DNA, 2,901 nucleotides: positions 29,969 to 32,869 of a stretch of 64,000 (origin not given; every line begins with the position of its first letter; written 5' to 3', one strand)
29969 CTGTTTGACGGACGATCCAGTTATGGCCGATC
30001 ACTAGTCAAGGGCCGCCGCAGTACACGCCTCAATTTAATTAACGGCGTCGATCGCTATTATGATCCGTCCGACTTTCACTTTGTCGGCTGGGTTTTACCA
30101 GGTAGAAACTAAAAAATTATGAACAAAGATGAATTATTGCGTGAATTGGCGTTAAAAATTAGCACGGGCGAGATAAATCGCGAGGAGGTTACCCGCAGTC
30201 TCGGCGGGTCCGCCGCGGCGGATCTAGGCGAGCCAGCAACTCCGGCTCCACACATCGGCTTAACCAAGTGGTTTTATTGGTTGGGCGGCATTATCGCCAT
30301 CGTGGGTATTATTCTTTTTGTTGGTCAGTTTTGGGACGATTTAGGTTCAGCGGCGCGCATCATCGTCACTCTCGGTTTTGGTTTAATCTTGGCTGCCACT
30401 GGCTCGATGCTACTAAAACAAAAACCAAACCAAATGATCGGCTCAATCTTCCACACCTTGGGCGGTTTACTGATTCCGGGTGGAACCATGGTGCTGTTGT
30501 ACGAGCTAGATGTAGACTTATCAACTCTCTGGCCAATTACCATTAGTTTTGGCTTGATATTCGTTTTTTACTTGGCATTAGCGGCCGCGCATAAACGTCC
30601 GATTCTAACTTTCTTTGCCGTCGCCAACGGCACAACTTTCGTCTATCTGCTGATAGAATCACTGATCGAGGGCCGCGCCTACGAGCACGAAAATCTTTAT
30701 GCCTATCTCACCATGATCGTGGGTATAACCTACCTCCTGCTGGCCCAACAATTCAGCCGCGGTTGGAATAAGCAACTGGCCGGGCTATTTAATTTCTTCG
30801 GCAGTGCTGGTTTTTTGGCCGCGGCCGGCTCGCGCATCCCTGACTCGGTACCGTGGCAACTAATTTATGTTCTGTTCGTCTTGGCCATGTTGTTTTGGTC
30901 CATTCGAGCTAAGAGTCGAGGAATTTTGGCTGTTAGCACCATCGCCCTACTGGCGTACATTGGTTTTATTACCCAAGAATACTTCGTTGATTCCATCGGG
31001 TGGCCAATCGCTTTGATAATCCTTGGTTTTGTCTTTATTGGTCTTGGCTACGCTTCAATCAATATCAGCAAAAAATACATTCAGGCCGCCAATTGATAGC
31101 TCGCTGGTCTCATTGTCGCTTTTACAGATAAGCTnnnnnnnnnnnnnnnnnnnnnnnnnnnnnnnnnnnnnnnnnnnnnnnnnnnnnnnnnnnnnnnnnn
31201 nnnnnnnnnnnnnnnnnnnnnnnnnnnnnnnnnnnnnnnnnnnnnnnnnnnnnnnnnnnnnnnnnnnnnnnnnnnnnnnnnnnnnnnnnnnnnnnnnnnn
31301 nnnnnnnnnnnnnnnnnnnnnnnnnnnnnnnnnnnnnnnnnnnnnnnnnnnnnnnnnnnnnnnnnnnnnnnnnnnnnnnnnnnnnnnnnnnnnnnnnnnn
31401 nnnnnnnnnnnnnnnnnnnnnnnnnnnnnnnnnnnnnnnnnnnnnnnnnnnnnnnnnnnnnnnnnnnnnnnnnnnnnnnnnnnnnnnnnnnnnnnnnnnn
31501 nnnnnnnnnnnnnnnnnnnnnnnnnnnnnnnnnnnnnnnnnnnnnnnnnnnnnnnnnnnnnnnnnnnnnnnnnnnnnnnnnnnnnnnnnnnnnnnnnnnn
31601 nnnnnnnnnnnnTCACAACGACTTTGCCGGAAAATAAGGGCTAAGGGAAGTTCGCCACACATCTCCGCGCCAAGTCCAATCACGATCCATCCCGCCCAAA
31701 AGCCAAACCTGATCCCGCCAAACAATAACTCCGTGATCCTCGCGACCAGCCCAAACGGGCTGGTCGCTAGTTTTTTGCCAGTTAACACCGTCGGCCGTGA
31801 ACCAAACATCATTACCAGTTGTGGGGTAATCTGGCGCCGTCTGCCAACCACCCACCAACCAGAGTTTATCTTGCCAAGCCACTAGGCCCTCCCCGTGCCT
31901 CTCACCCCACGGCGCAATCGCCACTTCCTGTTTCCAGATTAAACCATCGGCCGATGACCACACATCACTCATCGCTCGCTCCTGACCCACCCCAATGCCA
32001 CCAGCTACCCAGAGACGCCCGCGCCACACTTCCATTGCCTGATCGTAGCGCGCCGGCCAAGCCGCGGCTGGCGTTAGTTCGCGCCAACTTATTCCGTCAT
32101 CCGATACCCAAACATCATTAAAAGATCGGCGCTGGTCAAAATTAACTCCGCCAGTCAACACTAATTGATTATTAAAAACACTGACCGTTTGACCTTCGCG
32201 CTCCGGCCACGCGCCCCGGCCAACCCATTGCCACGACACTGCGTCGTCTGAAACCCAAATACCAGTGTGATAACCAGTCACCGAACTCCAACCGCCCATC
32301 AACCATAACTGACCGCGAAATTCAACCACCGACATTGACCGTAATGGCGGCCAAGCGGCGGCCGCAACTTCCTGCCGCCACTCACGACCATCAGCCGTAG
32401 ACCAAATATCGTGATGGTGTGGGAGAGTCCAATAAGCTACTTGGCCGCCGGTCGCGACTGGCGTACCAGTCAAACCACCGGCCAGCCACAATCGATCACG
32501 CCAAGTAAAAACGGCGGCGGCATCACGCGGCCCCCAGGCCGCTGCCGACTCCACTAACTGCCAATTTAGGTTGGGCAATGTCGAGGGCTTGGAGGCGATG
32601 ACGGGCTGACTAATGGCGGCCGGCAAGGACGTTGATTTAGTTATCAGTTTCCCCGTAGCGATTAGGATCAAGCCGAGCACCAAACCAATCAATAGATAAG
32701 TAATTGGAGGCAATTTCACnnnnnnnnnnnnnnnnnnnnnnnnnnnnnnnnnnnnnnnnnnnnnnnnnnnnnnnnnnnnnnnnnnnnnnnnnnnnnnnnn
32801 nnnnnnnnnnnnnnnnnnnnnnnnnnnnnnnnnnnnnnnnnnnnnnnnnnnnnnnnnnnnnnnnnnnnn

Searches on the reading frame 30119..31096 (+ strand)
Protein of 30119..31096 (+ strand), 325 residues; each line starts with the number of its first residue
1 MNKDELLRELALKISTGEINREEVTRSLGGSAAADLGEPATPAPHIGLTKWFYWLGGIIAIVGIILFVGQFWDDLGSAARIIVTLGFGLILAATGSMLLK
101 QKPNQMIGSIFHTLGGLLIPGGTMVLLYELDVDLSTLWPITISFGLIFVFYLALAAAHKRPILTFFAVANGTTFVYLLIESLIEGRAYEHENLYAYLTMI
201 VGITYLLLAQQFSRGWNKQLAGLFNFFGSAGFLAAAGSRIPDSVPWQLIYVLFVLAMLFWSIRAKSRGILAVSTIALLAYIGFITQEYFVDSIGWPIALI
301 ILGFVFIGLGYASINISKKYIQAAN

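Call 63: search_protein_families(library=pfam, proteins=[window:30119-31096:+], max_evalue=0.01)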
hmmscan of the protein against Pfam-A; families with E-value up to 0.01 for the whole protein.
window:30119-31096:+ (325 aa): 1 family
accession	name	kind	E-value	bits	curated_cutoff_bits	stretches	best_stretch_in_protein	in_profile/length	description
PF09925.14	DUF2157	-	1.7e-08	34.7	32.4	1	43-138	29-126/146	Predicted membrane protein (DUF2157)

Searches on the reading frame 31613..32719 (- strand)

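Call 63: search_protein_families(library=pfam, proteins=[window:31613-32719:-], max_evalue=0.01)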
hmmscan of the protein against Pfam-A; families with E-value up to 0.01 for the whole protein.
window:31613-32719:- (368 aa): 5 families
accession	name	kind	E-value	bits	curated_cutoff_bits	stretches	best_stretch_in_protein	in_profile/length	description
PF24681.1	Kelch_KLHDC2_KLHL20_DRC7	-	3.2e-13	49.9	50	1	272-356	102-183/221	KLHDC2/KLHL20/DRC7 Kelch-repeats domain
PF01344.31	Kelch_1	-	1.1e-12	47.6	20.1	0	176-205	4-31/46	Kelch motif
PF13964.12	Kelch_6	-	3.9e-09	36.6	25.3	0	328-358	4-34/50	Kelch motif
PF24981.1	Beta-prop_ATRN-LZTR1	-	3.5e-05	23.7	50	0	139-216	2-83/289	Attractin/LZTR1 beta-propeller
PF07646.21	Kelch_2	-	0.0017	18.6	21.3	0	176-208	4-36/48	Kelch motif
